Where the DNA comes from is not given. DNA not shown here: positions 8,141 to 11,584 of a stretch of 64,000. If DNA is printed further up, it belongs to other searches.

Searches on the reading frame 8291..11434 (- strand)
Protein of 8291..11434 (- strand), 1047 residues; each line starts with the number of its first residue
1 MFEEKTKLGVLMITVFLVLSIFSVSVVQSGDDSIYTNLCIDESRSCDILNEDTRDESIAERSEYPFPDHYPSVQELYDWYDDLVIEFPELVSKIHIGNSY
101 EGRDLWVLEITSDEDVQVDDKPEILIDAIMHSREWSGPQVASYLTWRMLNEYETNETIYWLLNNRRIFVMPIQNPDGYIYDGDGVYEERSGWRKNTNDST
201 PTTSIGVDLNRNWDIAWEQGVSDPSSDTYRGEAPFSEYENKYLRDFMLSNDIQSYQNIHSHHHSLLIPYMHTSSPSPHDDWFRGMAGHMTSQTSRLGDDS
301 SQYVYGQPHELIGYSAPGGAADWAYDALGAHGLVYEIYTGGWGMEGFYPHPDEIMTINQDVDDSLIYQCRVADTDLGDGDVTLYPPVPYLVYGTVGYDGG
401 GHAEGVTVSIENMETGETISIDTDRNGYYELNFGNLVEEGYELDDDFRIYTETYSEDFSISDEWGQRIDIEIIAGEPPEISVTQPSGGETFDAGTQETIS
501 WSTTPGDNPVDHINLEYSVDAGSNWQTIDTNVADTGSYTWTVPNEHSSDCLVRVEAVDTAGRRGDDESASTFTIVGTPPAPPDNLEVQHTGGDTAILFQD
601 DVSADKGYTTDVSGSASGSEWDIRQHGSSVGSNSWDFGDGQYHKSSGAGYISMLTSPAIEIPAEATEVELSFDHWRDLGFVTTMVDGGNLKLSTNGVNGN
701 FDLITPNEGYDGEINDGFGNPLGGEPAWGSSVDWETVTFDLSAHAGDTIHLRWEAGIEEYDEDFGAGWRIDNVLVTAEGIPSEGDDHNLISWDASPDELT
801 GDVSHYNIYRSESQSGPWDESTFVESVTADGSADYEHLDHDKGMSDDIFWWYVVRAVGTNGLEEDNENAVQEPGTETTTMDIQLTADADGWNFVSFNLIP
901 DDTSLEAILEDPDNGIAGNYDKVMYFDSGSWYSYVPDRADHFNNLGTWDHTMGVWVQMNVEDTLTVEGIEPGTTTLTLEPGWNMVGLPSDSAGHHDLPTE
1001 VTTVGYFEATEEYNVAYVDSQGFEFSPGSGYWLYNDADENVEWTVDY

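Call 46: search_protein_families(library=pfam, proteins=[window:8291-11434:-], max_evalue=0.00001)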
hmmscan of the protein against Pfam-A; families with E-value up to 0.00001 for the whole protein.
window:8291-11434:- (1047 aa): 1 family
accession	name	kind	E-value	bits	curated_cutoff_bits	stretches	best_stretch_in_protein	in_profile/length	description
PF00246.29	Peptidase_M14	-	1.4e-66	225.5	21.6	1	77-360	2-282/286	Zinc carboxypeptidase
